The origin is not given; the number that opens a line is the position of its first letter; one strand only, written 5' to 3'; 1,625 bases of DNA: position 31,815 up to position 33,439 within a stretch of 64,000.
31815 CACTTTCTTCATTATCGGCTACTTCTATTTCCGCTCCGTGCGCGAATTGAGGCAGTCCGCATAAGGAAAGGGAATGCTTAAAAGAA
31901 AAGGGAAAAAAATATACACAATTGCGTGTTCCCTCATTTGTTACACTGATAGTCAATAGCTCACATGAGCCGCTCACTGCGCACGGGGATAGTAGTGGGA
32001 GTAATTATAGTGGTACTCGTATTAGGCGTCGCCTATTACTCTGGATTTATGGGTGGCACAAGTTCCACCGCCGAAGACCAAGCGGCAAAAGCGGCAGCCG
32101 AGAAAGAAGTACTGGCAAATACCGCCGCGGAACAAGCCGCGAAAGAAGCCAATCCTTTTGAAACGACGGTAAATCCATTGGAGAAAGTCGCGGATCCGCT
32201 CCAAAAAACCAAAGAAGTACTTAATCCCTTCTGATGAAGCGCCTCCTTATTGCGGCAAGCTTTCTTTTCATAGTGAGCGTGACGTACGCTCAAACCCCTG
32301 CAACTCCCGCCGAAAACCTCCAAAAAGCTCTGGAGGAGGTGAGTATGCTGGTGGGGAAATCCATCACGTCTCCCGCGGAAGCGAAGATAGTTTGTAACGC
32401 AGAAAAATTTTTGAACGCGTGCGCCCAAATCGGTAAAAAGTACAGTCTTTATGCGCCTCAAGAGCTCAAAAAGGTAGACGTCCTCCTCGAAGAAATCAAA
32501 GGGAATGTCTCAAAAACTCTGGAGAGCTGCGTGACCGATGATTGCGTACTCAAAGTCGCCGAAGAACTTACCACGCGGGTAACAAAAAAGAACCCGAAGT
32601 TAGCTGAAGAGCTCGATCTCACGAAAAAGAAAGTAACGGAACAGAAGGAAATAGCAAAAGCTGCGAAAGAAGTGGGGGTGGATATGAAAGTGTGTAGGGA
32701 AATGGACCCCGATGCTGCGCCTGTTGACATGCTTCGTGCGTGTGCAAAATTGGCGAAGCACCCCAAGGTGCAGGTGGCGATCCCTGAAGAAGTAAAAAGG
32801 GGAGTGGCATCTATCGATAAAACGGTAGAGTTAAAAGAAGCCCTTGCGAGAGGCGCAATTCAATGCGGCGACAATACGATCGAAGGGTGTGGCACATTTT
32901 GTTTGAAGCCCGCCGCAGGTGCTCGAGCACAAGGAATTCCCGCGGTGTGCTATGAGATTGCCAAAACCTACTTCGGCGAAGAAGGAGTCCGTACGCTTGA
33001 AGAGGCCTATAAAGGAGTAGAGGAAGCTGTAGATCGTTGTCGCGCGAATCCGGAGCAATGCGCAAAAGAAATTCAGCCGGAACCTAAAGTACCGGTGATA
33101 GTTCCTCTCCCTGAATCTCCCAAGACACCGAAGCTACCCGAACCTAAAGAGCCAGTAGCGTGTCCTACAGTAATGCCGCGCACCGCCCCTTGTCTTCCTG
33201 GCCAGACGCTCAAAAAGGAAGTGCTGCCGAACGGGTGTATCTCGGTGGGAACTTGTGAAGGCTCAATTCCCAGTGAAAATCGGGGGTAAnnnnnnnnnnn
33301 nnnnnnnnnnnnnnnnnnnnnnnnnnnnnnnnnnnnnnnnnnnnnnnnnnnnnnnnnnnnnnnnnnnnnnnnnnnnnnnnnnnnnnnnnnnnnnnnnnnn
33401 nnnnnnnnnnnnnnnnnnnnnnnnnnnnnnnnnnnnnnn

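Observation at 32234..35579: Pair of secreted cysteine-rich repeat proteins, likely a cell-surface adhesin system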

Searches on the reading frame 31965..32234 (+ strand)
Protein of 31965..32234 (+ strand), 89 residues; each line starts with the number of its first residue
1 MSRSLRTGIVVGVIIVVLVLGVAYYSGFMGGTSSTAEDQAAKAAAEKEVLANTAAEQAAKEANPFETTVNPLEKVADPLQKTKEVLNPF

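Call 5: search_protein_families(library=pfam, proteins=[window:31965-32234:+], max_evalue=1)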
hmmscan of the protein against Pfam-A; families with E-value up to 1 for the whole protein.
window:31965-32234:+ (89 aa): 0 families

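Call 6: search_protein_families(library=ncbifam, proteins=[window:31965-32234:+], max_evalue=1)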
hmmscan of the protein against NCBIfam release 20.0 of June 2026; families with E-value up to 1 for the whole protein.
window:31965-32234:+ (89 aa): 10 families
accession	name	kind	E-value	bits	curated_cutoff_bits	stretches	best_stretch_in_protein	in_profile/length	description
NF033761.1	gliding_GltJ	equivalog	0.00065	18.9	450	1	5-78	368-443/671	adventurous gliding motility protein GltJ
NF004285.1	PRK05696.1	equivalog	0.005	16.6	179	1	9-65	21-77/171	flagellar basal body-associated protein FliL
TIGR01760.1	tape_meas_TP901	equivalog_domain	0.0082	15.2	28.8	1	36-83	79-126/349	phage tail tape measure protein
TIGR01195.1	oadG_fam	subfamily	0.012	16.1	36.05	1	9-60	11-63/84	sodium pump decarboxylases, gamma subunit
NF007335.0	PRK09824.1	equivalog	0.023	13.3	894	1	9-77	430-497/627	PTS beta-glucoside transporter subunit IIABC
NF051431.1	Rv0361_Cterm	subfamily_domain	0.03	14.5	37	1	6-47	2-45/140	Rv0361 family membrane protein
NF006283.1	PRK08455.1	equivalog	0.034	13.8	187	1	9-62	22-74/182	flagellar basal body-associated protein FliL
NF038218.1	IcmG_DotF_IVB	equivalog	0.071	12.8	200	1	9-74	51-112/266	type IVB secretion system protein IcmG/DotF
NF047776.1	LIC11485_Nterm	subfamily_domain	0.14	12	80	1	11-49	25-63/105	LIC_11485 family protein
NF005266.0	PRK06770.1-2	equivalog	0.14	11.7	396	1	9-57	10-58/201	hypothetical protein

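Call 86: search_protein_families(library=phrogs, proteins=[window:31965-32231:+], max_evalue=0.01)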
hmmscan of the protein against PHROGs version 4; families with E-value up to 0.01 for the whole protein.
window:31965-32231:+ (89 aa): 6 families
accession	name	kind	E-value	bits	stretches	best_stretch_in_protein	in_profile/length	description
phrog_1026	-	lysis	7e-05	24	1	9-72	10-68/85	Rz-like spanin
phrog_1403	-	lysis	8.3e-05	23.6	1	5-67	9-72/212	Rz-like spanin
phrog_197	-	moron, auxiliary metabolic gene and host takeover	0.00029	21.4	1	11-80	232-310/486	Zot-like toxin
phrog_2536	-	lysis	0.0028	18.7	1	8-62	10-66/129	Rz-like spanin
phrog_2466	-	lysis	0.0064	17.3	1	13-62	8-56/172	Rz-like spanin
phrog_20876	-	DNA, RNA and nucleotide metabolism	0.0092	16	1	9-81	61-131/395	nuclease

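Call 87: search_protein_families(library=padloc, proteins=[window:31965-32231:+], max_evalue=0.01)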
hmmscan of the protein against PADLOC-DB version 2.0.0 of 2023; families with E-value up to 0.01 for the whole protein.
window:31965-32231:+ (89 aa): 0 families

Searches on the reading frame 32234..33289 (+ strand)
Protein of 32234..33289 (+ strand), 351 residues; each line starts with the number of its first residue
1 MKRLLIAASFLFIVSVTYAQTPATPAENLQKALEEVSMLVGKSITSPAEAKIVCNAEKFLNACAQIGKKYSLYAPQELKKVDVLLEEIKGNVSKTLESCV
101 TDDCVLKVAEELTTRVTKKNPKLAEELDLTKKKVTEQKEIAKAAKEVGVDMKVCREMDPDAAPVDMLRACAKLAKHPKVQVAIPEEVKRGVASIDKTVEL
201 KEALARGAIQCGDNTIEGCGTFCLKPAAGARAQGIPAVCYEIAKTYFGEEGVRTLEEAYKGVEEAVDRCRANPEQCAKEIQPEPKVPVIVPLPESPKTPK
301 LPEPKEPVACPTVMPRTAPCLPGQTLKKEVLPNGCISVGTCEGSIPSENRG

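Call 5: search_protein_families(library=pfam, proteins=[window:32234-33289:+], max_evalue=1)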
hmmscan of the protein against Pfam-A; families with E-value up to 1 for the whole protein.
window:32234-33289:+ (351 aa): 1 family
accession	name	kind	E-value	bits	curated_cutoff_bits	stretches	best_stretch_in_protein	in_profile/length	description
PF17331.7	GFD1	-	0.29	11.8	23.4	1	127-145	2-20/44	GFD1 mRNA transport factor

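Call 6: search_protein_families(library=ncbifam, proteins=[window:32234-33289:+], max_evalue=1)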
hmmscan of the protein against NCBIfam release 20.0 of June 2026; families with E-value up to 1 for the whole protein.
window:32234-33289:+ (351 aa): 1 family
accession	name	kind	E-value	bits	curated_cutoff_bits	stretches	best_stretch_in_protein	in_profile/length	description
NF003286.0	PRK04284.1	subfamily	0.041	13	515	1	56-95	169-208/332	ornithine carbamoyltransferase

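Call 19: find_homologous_proteins(query=window:32234-33289:+, max_evalue=0.001)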
Query window:32234-33289:+ (351 aa): 6 proteins with E <= 0.001 among 6925 candidates.
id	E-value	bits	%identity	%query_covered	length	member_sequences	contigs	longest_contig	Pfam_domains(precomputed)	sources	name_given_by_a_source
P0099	6.4e-69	251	46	72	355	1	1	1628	-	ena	-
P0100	3.8e-66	242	43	81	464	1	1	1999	-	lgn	-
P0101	3.0e-65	239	46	75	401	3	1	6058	-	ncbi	-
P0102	5.7e-62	228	44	71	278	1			-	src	-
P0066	1.5e-58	217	37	89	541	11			-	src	-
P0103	1.7e-43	167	39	70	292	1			-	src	-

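Call 25: search_protein_representatives(protein=window:32234-33289:+)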
Query: 351 residues. Proteins with E-value up to 0.001 (for the whole library): 133; up to 1e-10: 97; up to 1e-30: 74. The best 133 are listed.
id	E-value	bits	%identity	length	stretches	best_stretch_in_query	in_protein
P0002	6.7e-116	403.6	68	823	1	5-345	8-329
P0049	2.6e-85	303.1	56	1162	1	23-270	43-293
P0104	2.6e-74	266.9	51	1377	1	8-267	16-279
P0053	6.9e-74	265.5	50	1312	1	7-267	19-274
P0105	1.0e-71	258.4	46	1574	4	6-265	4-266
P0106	3.5e-70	253.3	51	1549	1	5-265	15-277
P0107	6.5e-70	252.5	40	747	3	7-276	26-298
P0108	1.7e-69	251.1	49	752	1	20-266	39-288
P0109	1.8e-69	251.0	45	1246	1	4-265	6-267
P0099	2.0e-69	250.8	47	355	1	7-269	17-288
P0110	2.1e-69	250.8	47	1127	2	29-270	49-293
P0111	6.7e-69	249.1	46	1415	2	20-271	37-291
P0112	9.4e-69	248.7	48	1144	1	11-268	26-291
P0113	1.2e-68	248.4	45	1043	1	7-267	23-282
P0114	1.5e-68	248.0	46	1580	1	18-270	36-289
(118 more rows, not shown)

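Call 36: predict_structure(alignment_id=A2)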
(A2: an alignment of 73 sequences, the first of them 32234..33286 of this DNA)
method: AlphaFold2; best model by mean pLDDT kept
length: 351 residues; sequences in the alignment: 73
mean_pLDDT: 83.7   pTM: 0.65
mean pLDDT of the five models: 83.7, 82.5, 82.4, 82.1, 81.1
residues with pLDDT >= 90: 211; 70-90: 75; 50-70: 21; < 50: 44
segments of 3 or more residues with pLDDT < 50: 1-20, 284-304
pLDDT, mean of each block of 10 residues (from residue 1): 39 42 83 97 94 87 95 92 89 89 93 94 93 95 96 89 94 96 90 93 96 94 93 95 97 97 93 90 41 37 57 68 86 81 67 42
secondary structure, 60 per line:
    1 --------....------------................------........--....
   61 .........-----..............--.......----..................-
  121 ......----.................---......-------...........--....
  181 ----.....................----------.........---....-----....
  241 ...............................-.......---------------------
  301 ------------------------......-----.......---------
elements in order: H9-12 H25-40 H47-54 H57-69 H75-88 H91-97 H102-119 H121-126 H131-147 H151-156 H164-174 H177-180 H185-205 H216-224 H228-231 H237-271 H273-279 E325-330 E336-342

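Call 40: fold_search(model_id=the predicted structure, library=pdb)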
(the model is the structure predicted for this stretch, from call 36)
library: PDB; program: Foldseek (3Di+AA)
matches with E <= 10: 135; with E <= 0.001: 0
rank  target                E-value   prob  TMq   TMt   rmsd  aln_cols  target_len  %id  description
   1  8wye_A                1.4e+00  0.07  0.15  0.07  17.6       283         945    8  Cryo-EM structure of DSR2-DSAD1 (partial) complex (released 2024-04-10)
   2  7nri_D                1.7e+00  0.09  0.15  0.20  15.6       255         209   11  Structure of the darobactin-bound E. coli BAM complex (BamABCDE) (released 2021-04-21)
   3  7ri5_D                1.7e+00  0.08  0.15  0.21  19.0       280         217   13  Structure of a BAM in MSP1E3D1 nanodiscs at 4 Angstrom resolution (released 2021-12-22)
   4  8ieu_B                1.8e+00  0.04  0.12  0.12  17.2       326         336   13  Crystal structure of the DUF2891 family protein CJ0554 from Campylobacter jejuni in space group P41212 (released 2023-05-31)
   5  8wyd_A                1.8e+00  0.06  0.15  0.07  17.6       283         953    8  Cryo-EM structure of DSR2-DSAD1 complex (released 2024-04-10)
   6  8ie2_F                1.9e+00  0.04  0.12  0.08  20.3       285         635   12  Crystal structure of Lactiplantibacillus plantarum GlyRS (released 2023-06-07)
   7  9sob_M                2.0e+00  0.05  0.13  0.08  22.3       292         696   10  Structural Model of the Nuclear Pore Complex in Arabidopsis thaliana (released 2025-11-05)
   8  5cwb                  2.1e+00  0.04  0.10  0.14  16.3       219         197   12  Crystal structure of de novo designed helical repeat protein DHR4 (released 2015-12-16)
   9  5a6c_A                2.2e+00  0.09  0.18  0.18  13.3       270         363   12  Concomitant binding of Afadin to LGN and F-actin directs planar spindle orientation (released 2015-12-30)
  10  4g2v_A                2.2e+00  0.08  0.17  0.18  14.4       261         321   16  Structure complex of LGN binding with FRMPD1 (released 2013-01-23)
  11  6f70_A                2.4e+00  0.10  0.15  0.19  12.8       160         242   14  Crystal structure of glutathione transferase Omega 6S from Trametes versicolor (released 2018-06-06)
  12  8pr0_A                2.4e+00  0.10  0.20  0.13  27.1       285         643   13  Cytoplasmic dynein-A heavy chain bound to dynactin-p150glued and IC-LC tower (released 2024-03-27)
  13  7z8k_e                2.4e+00  0.06  0.15  0.09  20.6       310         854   17  Cytoplasmic dynein (A1) bound to BICDR1 (released 2022-07-27)
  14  8bda_C                2.4e+00  0.03  0.12  0.07  27.0       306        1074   13  IFTA complex in anterograde intraflagellar transport trains (Chlamydomonas reinhardtii) (released 2023-01-11)
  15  5khr_X                2.6e+00  0.04  0.14  0.13  18.4       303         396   12  Model of human Anaphase-promoting complex/Cyclosome complex (APC15 deletion mutant) in complex with the E2 UBE2C/UBCH1 (released 2016-08-24)
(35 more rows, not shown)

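Call 64: find_encoding_contigs(protein=P0101, flank=5000, max_places=3)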
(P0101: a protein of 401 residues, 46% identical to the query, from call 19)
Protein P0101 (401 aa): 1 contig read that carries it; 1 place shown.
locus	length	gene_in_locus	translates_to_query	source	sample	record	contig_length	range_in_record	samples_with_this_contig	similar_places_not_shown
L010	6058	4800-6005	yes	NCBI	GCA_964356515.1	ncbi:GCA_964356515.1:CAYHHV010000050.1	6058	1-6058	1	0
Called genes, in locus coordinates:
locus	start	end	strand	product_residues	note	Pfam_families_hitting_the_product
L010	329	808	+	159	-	PF00588:SpoU_methylase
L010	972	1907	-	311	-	PF01149:Fapy_DNA_glyco, PF06831:H2TH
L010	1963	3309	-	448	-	PF08245:Mur_ligase_M, PF02875:Mur_ligase_C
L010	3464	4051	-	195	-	PF01330:RuvA_N, PF00633:HHH (faint), PF14520:HHH_5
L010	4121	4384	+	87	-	PF01649:Ribosomal_S20p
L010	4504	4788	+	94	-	-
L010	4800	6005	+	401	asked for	-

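Call 83: list_cluster_members(proteins=[P0001, window:32234-33286:+, window:31965-32231:+])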
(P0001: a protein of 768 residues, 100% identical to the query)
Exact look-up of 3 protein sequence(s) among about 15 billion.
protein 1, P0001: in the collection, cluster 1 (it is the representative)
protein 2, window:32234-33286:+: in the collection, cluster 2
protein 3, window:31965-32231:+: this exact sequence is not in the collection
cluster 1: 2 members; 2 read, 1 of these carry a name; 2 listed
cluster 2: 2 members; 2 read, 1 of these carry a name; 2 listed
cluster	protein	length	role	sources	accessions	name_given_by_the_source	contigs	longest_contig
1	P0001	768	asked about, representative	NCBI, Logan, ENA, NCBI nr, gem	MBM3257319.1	MAG: fibronectin type III domain-containing protein [Candidatus Liptonbacteria bacterium] | fibronectin type III domain-containing protein [Candidatus Liptonbacteria bacterium]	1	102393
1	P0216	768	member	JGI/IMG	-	-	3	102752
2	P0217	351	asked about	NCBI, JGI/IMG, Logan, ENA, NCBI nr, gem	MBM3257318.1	MAG: hypothetical protein FJY98_03240 [Candidatus Liptonbacteria bacterium] | hypothetical protein [Candidatus Liptonbacteria bacterium]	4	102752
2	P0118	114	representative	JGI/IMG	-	-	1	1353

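Call 86: search_protein_families(library=phrogs, proteins=[window:32234-33286:+], max_evalue=0.01)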
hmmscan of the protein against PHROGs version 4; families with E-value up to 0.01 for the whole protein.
window:32234-33286:+ (351 aa): 0 families

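Call 87: search_protein_families(library=padloc, proteins=[window:32234-33286:+], max_evalue=0.01)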
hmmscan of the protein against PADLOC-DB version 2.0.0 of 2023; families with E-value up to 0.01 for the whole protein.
window:32234-33286:+ (351 aa): 0 families
